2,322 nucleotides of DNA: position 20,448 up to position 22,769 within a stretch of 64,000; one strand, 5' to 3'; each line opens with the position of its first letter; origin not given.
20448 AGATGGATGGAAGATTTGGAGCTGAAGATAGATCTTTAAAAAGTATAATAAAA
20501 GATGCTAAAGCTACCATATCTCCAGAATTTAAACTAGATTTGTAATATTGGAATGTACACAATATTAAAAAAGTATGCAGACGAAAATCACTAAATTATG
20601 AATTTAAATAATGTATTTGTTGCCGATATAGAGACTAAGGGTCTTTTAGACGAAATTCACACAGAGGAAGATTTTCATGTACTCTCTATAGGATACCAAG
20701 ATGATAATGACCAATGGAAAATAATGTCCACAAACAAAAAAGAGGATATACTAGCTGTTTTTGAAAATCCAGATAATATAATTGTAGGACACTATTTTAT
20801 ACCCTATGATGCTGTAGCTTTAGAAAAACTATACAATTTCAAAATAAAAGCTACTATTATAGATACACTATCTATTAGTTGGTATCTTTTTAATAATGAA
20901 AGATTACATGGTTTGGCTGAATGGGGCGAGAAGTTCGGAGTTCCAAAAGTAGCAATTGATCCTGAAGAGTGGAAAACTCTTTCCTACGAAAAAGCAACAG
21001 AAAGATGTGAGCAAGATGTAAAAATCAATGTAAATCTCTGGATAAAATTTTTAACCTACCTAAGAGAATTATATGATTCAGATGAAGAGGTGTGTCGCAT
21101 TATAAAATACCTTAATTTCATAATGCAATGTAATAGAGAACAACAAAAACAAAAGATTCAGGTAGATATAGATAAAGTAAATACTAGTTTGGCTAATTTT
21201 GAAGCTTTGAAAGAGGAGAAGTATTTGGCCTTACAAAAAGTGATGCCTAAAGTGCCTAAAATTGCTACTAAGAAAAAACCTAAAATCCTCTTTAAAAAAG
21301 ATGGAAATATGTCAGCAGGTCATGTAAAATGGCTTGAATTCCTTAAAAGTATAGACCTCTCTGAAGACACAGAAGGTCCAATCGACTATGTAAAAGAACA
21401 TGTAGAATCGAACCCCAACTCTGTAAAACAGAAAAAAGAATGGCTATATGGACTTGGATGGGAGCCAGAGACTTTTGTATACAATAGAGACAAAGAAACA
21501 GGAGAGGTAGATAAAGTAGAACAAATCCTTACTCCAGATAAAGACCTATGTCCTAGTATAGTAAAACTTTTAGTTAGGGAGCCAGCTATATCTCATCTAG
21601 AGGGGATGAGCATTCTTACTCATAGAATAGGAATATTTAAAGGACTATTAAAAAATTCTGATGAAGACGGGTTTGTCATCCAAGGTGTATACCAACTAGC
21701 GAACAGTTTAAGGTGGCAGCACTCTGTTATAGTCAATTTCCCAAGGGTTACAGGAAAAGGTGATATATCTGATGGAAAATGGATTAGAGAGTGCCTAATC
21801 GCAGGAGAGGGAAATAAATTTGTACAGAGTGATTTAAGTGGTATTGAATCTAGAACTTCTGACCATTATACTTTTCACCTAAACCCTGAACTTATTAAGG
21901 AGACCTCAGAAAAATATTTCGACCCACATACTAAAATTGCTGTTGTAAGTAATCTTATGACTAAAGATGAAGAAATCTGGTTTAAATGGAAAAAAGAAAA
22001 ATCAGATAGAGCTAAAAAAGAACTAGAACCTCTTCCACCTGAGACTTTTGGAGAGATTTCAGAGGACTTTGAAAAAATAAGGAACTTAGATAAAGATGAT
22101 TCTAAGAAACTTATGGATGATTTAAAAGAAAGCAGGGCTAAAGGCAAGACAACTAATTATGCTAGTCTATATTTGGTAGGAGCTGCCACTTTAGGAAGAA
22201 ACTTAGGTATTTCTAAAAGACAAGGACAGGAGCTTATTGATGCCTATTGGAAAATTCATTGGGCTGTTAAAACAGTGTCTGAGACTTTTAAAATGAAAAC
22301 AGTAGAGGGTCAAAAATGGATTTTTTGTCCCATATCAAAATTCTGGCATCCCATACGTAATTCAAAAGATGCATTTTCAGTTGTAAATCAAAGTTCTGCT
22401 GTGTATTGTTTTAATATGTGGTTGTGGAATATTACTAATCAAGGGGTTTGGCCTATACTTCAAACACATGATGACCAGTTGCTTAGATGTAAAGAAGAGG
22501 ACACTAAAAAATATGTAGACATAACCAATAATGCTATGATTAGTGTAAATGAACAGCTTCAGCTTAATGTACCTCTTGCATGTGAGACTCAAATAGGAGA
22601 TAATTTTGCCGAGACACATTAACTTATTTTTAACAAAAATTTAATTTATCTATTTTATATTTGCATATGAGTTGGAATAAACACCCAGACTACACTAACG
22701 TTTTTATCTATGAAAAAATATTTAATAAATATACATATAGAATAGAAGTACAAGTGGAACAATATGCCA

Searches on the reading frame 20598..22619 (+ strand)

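Call 76: search_protein_families(library=phrogs, proteins=[window:20598-22619:+], max_evalue=0.00001)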
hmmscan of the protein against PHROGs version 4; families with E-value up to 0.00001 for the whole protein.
window:20598-22619:+ (674 aa): 4 families
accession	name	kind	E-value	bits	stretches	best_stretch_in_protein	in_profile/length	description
phrog_17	-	DNA, RNA and nucleotide metabolism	7.5e-92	310.1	1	4-673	670-1233/1445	DNA polymerase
phrog_15971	-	DNA, RNA and nucleotide metabolism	3.9e-15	56.9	1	497-674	195-376/376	DNA polymerase I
phrog_2573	-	DNA, RNA and nucleotide metabolism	1.2e-08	35.5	1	489-670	63-274/336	DNA polymerase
phrog_403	-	DNA, RNA and nucleotide metabolism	2.2e-07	31.1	1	50-160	133-260/321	DNA polymerase exonuclease subunit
